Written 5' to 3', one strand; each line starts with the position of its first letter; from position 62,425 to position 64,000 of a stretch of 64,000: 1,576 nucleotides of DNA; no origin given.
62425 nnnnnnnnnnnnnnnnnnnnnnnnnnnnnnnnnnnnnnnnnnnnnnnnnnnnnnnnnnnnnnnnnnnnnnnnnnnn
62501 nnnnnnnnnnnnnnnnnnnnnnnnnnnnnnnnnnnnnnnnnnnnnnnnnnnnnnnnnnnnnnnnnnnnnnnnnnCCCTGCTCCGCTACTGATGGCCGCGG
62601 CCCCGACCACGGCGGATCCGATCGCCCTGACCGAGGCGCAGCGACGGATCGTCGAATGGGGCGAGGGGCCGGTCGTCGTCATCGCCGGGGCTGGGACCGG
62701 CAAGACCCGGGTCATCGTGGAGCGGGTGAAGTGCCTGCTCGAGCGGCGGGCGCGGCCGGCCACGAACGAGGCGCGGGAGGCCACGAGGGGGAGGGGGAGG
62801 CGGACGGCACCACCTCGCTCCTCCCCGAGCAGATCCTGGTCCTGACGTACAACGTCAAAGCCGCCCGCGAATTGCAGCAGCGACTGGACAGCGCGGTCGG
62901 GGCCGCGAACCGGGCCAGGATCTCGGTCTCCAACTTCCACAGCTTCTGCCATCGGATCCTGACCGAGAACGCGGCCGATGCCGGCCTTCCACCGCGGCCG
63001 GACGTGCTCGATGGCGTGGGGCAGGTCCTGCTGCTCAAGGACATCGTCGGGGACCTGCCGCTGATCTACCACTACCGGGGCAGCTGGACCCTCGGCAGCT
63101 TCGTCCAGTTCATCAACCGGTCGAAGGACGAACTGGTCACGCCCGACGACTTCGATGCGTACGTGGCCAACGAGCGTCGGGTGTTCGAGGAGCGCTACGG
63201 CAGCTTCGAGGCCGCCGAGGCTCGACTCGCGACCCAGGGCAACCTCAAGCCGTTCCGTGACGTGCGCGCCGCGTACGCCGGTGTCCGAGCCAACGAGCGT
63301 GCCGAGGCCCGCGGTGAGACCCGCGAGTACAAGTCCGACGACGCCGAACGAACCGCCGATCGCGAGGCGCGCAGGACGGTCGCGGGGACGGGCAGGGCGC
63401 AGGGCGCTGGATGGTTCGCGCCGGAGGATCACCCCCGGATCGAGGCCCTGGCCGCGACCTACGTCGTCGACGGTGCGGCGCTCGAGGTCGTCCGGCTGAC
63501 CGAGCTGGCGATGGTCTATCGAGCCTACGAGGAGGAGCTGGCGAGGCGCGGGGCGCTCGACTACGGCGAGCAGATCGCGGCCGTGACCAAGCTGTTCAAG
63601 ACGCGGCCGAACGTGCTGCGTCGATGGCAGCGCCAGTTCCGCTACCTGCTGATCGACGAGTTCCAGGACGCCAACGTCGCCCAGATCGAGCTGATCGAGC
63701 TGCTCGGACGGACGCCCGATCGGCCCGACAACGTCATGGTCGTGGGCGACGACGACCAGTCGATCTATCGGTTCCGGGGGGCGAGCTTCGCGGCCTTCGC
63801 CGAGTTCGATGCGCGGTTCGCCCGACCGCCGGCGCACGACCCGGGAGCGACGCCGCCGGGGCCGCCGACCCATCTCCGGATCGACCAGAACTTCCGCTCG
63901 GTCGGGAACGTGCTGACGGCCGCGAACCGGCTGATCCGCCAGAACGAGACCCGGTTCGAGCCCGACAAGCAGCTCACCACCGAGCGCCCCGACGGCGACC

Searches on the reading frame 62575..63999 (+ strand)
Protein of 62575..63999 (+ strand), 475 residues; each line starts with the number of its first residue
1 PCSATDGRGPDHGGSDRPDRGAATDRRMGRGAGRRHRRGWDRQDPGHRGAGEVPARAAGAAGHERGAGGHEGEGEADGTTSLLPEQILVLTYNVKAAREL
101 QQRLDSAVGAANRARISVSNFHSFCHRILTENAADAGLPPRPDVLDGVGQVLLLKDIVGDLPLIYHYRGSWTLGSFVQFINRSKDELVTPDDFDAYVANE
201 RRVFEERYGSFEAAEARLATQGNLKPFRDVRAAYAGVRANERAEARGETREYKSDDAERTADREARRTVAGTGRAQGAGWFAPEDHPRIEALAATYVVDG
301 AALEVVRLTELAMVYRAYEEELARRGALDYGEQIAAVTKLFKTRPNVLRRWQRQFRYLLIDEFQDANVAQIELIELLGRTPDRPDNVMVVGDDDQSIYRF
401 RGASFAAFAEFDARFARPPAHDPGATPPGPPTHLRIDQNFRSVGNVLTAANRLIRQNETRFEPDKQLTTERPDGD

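Call 13: search_protein_families(library=pfam, proteins=[window:62575-63999:+], max_evalue=0.01)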
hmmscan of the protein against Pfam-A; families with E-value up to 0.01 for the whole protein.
window:62575-63999:+ (475 aa): 2 families
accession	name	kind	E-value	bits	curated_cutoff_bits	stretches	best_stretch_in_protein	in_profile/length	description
PF00580.27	UvrD-helicase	-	3.4e-45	155.3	23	2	309-415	167-270/271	UvrD/REP helicase N-terminal domain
PF13245.12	AAA_19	-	4.2e-09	37.1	25.1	1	85-401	42-134/134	AAA domain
